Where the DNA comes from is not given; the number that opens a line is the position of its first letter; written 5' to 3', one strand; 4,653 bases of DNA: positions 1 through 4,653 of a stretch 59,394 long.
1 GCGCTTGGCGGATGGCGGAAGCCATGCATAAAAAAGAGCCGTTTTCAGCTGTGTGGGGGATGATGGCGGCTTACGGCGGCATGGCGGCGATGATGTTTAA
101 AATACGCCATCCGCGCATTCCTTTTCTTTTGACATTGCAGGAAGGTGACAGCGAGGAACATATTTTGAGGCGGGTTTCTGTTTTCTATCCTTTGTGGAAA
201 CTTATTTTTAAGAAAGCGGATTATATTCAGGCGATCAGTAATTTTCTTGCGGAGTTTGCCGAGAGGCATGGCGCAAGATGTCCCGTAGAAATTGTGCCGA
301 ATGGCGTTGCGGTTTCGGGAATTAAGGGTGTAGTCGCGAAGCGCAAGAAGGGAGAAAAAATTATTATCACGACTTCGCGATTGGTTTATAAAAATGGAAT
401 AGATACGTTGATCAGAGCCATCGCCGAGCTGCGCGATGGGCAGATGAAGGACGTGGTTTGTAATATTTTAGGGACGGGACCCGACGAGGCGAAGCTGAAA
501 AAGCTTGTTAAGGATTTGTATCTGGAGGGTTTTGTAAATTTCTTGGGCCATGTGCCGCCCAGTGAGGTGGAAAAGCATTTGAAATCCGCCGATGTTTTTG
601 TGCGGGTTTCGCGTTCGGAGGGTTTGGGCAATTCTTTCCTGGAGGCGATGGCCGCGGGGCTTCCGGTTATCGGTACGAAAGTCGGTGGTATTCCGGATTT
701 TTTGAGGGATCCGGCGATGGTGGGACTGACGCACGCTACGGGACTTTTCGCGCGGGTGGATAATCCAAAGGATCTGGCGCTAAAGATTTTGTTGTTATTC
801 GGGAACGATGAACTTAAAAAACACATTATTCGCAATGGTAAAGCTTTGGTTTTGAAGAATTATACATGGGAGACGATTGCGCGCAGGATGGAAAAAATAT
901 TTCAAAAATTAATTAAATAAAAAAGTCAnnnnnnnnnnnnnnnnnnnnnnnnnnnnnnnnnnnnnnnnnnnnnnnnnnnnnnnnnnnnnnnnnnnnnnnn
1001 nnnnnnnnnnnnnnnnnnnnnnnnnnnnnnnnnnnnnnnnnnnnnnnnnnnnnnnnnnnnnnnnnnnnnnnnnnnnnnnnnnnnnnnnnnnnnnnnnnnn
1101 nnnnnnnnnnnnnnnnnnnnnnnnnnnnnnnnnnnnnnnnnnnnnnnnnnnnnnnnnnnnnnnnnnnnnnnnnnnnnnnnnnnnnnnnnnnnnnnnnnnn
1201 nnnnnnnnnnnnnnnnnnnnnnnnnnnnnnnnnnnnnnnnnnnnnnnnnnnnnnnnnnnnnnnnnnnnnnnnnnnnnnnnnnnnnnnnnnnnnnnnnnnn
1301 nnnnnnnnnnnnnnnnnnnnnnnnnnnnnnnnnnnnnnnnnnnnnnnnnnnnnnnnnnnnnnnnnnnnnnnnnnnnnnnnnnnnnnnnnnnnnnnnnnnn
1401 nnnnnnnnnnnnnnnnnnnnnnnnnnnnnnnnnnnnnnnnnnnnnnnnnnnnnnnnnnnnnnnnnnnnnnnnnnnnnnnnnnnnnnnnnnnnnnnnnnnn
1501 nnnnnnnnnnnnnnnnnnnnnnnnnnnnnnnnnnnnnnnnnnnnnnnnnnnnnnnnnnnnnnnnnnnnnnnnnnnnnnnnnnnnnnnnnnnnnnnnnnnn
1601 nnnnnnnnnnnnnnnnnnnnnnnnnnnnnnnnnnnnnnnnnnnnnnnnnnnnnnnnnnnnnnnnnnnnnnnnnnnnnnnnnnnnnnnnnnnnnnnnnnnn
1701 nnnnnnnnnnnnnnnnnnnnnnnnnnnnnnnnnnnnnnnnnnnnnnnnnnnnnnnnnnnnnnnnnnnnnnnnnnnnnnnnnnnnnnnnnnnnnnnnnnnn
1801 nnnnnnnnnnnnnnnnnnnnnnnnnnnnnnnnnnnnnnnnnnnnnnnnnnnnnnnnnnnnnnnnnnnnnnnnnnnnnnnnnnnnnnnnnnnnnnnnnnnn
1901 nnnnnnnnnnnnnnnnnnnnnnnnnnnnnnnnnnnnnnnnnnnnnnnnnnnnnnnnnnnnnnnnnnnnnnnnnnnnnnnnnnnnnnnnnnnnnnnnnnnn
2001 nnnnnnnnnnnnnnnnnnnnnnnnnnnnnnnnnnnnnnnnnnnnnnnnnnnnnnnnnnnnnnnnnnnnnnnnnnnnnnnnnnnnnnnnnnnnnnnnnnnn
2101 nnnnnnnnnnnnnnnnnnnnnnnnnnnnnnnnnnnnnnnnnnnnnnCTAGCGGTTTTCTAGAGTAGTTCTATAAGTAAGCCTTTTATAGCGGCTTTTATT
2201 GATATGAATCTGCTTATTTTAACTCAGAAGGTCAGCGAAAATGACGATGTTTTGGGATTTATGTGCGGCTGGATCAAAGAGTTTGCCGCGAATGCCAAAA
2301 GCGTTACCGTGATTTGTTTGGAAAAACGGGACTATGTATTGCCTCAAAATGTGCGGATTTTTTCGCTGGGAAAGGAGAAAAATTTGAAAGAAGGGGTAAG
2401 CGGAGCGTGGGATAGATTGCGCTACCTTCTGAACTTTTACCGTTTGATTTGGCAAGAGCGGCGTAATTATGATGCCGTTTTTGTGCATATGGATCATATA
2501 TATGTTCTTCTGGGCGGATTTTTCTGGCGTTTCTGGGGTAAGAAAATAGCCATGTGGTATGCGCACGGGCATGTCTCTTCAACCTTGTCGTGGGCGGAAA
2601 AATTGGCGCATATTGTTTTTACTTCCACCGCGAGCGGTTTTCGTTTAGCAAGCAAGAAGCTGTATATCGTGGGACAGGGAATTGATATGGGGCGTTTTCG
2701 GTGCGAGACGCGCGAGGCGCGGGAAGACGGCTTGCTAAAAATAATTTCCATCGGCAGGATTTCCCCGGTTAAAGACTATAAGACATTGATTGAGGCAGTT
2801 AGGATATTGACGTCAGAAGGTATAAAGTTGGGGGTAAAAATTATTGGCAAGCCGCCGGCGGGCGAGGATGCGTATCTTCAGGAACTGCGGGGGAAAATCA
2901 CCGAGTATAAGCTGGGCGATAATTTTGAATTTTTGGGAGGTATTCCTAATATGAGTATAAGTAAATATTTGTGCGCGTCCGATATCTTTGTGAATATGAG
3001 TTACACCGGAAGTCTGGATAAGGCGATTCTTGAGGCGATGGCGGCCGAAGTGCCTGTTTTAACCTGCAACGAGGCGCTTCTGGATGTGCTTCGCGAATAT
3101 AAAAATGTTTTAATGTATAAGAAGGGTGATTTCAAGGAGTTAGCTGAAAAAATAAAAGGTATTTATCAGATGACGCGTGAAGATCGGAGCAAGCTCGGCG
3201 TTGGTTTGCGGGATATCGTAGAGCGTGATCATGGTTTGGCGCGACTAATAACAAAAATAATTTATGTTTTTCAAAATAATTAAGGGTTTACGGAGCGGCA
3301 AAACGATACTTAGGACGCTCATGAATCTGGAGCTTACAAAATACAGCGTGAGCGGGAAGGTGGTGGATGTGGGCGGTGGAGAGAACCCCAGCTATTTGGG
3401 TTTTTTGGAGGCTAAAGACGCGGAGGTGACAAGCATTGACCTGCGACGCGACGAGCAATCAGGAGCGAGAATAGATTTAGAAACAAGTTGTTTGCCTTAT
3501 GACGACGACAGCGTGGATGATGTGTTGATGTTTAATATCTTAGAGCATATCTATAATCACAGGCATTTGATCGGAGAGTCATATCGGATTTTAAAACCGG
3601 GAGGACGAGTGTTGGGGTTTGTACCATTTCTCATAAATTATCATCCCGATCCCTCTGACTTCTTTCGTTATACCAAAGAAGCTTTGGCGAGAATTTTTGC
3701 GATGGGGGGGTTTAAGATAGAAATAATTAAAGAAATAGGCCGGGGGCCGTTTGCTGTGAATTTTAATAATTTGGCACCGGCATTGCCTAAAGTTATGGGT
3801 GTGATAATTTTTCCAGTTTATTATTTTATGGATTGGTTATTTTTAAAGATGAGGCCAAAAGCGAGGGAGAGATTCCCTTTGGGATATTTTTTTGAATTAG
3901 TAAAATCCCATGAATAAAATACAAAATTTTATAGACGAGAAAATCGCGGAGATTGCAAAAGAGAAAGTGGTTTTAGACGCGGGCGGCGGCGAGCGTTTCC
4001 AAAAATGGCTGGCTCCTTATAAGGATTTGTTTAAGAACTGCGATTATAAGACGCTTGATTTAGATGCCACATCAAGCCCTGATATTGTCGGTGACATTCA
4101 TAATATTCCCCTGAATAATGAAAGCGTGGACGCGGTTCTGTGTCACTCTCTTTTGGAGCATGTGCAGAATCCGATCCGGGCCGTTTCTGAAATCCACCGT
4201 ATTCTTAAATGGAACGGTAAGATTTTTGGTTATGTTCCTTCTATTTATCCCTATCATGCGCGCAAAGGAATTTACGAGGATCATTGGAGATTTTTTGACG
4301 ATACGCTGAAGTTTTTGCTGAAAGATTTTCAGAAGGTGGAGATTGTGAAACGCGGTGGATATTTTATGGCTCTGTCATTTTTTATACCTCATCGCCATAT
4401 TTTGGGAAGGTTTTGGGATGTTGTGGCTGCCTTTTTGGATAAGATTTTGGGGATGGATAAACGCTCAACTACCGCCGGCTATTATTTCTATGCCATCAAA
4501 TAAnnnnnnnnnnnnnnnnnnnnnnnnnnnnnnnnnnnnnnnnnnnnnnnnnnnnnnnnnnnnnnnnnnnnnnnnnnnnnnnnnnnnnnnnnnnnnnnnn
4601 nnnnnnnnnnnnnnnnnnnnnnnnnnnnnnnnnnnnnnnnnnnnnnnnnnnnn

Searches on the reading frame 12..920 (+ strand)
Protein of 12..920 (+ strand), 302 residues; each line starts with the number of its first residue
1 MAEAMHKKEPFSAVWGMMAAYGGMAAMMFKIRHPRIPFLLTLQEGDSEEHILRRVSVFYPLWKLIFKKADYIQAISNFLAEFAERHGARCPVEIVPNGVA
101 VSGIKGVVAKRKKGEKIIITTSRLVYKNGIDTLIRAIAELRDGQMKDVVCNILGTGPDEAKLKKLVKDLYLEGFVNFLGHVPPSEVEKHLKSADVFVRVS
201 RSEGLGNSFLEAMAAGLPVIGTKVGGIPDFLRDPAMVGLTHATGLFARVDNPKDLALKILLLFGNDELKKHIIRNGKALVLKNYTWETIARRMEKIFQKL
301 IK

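Call 75: search_protein_families(library=pfam, proteins=[window:12-920:+], max_evalue=0.001)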
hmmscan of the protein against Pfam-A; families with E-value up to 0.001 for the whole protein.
window:12-920:+ (302 aa): 6 families
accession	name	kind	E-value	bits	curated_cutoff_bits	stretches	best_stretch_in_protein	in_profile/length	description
PF00534.26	Glycos_transf_1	-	6.6e-36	123.9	26.4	1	111-277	11-170/172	Glycosyl transferases group 1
PF13692.12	Glyco_trans_1_4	-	9.3e-30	104.2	27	1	116-263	2-140/142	Glycosyl transferases group 1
PF20706.3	GT4-conflict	-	2.9e-11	43.4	26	1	65-291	143-383/385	Family 4 Glycosyltransferase in conflict systems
PF13524.12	Glyco_trans_1_2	-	2e-10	41.2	25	1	146-294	13-143/144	Glycosyl transferase-like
PF13579.12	Glyco_trans_4_4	-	7.4e-07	30.1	29.7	1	4-98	65-158/158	Glycosyl transferase 4-like domain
PF13439.12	Glyco_transf_4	-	8.8e-06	26.3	28.5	1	23-100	83-167/170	Glycosyltransferase Family 4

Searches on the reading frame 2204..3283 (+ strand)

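Call 75: search_protein_families(library=pfam, proteins=[window:2204-3283:+], max_evalue=0.001)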
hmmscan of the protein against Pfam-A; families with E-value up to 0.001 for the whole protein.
window:2204-3283:+ (359 aa): 3 families
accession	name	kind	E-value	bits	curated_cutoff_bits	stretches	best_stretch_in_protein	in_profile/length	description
PF00534.26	Glycos_transf_1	-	1.3e-21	77.4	26.4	1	175-329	13-163/172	Glycosyl transferases group 1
PF13692.12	Glyco_trans_1_4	-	1.8e-19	70.8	27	1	179-321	3-140/142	Glycosyl transferases group 1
PF13524.12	Glyco_trans_1_2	-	3.3e-08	34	25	1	211-352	17-142/144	Glycosyl transferase-like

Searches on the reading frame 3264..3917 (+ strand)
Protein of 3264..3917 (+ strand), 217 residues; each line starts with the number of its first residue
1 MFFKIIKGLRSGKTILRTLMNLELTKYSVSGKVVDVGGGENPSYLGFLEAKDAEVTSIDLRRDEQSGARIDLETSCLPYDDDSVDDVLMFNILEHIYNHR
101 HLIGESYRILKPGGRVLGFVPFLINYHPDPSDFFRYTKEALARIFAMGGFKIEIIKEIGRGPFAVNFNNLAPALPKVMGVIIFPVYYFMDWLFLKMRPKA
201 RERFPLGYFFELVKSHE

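Call 75: search_protein_families(library=pfam, proteins=[window:3264-3917:+], max_evalue=0.001)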
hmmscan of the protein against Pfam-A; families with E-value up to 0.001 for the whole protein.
window:3264-3917:+ (217 aa): 4 families
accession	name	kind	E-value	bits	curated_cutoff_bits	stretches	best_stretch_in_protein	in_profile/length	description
PF08241.18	Methyltransf_11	-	8.8e-09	36.3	21.2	1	35-117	2-94/95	Methyltransferase domain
PF13489.12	Methyltransf_23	-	2.7e-07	30.9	27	1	25-119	18-117/164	Methyltransferase domain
PF05148.21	Methyltransf_8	-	1.1e-05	25.9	27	1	25-115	68-153/219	Hypothetical methyltransferase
PF13649.12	Methyltransf_25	-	8.4e-05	23.6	27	1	34-114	2-97/97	Methyltransferase domain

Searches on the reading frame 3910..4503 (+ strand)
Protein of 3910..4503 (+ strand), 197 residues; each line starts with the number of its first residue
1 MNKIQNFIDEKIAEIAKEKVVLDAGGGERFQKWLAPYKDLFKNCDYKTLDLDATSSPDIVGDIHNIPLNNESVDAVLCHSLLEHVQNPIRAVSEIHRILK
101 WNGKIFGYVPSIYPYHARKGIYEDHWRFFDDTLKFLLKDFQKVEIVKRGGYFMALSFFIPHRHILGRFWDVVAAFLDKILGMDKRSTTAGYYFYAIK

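Call 75: search_protein_families(library=pfam, proteins=[window:3910-4503:+], max_evalue=0.001)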
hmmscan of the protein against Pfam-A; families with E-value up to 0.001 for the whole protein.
window:3910-4503:+ (197 aa): 6 families
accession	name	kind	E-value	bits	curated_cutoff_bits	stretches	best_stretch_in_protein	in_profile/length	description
PF08241.18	Methyltransf_11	-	7.5e-13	49.4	21.2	1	55-106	39-94/95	Methyltransferase domain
PF05148.21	Methyltransf_8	-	5.3e-08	33.4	27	1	9-105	64-154/219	Hypothetical methyltransferase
PF13489.12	Methyltransf_23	-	5.7e-08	33.1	27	1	7-119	8-128/164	Methyltransferase domain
PF13649.12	Methyltransf_25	-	3.5e-06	28.1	27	1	59-103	51-97/97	Methyltransferase domain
PF08242.18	Methyltransf_12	-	1.1e-05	26.5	30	1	41-105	48-98/98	Methyltransferase domain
PF13847.12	Methyltransf_31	-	1.7e-05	25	27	1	60-105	60-107/145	Methyltransferase domain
